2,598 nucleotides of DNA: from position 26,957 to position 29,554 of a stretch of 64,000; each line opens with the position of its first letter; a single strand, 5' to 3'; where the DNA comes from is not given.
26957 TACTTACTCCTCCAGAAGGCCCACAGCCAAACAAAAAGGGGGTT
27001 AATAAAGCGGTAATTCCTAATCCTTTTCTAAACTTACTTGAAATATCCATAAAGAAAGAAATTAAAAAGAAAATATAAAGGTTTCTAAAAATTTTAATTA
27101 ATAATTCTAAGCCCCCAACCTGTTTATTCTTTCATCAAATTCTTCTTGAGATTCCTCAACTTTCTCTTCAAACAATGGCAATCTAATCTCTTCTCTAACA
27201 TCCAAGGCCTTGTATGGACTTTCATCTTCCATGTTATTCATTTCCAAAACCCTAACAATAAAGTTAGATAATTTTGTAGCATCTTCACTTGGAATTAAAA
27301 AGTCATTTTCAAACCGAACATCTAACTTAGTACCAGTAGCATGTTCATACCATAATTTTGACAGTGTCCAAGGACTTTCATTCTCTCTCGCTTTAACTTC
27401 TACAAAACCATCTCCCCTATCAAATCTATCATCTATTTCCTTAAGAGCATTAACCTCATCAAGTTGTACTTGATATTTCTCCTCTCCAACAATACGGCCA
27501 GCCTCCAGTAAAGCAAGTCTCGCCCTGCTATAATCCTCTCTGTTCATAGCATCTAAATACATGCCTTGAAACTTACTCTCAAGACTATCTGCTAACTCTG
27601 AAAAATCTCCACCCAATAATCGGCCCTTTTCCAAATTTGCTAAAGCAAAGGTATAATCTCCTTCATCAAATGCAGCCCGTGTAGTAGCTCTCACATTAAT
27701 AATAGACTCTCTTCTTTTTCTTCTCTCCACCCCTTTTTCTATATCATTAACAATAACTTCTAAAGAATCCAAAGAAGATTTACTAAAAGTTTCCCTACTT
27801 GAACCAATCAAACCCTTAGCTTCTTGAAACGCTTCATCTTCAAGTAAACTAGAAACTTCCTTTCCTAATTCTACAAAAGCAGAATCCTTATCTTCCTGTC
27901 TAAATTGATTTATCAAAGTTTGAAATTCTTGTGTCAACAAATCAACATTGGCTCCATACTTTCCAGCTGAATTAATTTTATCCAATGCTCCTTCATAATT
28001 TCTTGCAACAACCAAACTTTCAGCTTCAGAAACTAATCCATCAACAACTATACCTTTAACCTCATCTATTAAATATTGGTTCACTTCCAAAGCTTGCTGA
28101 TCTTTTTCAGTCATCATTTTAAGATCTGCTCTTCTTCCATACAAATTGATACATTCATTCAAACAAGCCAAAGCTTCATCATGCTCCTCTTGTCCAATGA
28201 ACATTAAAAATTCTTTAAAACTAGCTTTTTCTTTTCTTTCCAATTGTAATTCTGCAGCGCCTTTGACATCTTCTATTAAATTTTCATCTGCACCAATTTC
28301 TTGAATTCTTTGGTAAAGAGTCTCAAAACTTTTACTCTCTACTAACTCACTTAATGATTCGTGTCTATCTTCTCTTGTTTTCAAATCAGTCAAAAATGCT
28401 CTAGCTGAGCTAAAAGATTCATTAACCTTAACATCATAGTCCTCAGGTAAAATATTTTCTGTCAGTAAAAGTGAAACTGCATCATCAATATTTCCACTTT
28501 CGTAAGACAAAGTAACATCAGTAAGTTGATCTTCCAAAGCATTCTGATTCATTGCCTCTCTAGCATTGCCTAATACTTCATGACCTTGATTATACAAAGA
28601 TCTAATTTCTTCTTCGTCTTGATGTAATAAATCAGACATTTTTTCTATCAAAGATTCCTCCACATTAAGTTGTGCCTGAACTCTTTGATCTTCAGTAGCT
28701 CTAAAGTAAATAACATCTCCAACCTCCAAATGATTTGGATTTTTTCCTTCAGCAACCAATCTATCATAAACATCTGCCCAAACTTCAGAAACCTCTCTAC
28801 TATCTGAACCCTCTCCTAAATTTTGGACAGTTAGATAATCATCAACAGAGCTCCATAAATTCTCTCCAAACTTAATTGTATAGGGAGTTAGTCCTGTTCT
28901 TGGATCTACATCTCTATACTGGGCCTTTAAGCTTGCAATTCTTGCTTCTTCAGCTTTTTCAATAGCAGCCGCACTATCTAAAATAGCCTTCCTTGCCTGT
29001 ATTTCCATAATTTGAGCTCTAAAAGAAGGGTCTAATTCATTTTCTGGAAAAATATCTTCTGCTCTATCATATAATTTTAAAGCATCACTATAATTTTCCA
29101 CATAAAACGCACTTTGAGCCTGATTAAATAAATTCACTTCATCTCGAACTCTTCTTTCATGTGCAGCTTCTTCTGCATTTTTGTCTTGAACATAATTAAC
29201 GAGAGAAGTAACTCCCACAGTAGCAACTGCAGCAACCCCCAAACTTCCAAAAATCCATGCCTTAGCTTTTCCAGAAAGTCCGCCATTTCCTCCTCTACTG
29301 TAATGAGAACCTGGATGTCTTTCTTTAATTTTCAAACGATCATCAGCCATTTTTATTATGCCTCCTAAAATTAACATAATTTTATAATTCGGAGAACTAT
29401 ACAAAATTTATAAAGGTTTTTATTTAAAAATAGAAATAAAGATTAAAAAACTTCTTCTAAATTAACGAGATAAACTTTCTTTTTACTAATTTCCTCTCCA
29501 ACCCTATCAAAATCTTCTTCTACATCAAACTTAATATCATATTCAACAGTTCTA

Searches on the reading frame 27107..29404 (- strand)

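Call 93: search_protein_families(library=pfam, proteins=[window:27107-29404:-], max_evalue=0.001)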
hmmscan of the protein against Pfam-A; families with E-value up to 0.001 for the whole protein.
window:27107-29404:- (765 aa): 2 families
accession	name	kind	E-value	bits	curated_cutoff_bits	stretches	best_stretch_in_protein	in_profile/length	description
PF07719.23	TPR_2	-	2.9e-05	24.3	27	0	92-122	4-34/34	Tetratricopeptide repeat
PF00515.34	TPR_1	-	0.00026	21.1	27.8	0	92-122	4-34/34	Tetratricopeptide repeat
